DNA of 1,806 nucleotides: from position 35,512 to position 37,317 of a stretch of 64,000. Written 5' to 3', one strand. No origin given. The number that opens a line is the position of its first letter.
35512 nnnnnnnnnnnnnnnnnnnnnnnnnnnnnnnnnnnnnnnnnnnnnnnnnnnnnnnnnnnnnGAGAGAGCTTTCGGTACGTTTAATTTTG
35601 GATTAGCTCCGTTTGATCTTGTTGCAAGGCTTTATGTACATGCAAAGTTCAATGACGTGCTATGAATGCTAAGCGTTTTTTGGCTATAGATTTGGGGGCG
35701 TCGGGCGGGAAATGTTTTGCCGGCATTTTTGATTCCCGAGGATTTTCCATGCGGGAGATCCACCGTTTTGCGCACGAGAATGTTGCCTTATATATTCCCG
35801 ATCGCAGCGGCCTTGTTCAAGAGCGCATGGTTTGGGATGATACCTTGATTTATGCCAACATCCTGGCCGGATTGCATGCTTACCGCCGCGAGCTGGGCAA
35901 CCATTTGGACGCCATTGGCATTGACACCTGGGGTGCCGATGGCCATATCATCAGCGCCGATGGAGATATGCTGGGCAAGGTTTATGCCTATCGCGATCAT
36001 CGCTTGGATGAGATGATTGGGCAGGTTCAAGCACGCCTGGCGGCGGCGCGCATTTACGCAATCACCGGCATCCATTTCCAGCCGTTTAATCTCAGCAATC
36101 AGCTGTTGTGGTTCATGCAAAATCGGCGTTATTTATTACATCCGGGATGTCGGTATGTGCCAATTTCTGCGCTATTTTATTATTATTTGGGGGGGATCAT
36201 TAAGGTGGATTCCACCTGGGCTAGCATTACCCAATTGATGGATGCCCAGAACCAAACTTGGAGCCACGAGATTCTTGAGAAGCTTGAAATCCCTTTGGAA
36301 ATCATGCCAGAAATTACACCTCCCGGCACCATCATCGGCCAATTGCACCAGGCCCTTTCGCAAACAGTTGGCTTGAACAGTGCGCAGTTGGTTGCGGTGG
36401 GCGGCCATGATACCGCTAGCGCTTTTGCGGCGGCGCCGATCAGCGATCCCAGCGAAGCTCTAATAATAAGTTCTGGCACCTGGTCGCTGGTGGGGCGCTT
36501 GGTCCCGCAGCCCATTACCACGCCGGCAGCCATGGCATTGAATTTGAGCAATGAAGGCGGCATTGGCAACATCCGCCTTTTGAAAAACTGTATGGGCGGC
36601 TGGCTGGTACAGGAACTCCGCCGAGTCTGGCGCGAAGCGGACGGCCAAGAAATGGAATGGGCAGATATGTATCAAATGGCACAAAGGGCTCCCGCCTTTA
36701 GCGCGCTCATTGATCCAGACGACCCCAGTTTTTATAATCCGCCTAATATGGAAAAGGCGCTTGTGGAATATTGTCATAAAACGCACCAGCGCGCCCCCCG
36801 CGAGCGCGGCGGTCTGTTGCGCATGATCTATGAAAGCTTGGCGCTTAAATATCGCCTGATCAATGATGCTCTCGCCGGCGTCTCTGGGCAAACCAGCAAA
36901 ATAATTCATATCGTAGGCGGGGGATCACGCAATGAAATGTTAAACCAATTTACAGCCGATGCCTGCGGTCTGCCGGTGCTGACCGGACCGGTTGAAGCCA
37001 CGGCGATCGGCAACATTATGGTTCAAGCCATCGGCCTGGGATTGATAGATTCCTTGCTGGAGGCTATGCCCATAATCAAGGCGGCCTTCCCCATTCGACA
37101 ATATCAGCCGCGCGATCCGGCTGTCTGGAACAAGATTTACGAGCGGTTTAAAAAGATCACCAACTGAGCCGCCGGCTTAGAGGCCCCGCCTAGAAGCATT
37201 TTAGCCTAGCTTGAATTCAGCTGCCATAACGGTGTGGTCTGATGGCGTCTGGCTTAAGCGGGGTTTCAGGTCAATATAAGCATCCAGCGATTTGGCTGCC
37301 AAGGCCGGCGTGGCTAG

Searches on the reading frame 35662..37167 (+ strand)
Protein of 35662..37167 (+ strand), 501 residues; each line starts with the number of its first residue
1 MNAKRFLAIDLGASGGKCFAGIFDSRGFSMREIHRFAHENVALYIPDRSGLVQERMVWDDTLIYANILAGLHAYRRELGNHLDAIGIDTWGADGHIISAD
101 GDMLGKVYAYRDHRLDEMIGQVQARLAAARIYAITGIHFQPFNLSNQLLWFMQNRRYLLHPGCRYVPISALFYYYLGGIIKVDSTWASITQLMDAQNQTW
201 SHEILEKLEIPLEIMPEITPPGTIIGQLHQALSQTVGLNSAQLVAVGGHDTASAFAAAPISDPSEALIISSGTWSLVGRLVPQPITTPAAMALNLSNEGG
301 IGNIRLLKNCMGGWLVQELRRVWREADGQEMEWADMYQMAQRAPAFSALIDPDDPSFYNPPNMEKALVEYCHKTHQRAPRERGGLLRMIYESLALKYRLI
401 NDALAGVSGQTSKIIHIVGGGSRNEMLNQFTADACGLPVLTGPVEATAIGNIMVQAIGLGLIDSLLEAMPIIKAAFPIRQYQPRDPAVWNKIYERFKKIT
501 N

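Call 6: search_protein_families(library=pfam, proteins=[window:35662-37167:+])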
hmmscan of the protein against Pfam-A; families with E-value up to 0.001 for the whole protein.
window:35662-37167:+ (501 aa): 2 families
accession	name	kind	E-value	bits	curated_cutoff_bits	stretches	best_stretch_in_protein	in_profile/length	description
PF02782.22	FGGY_C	-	1e-35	123.8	27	1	268-458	2-197/198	FGGY family of carbohydrate kinases, C-terminal domain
PF00370.27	FGGY_N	-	5.9e-25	88.7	28.8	1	7-254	3-242/245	FGGY family of carbohydrate kinases, N-terminal domain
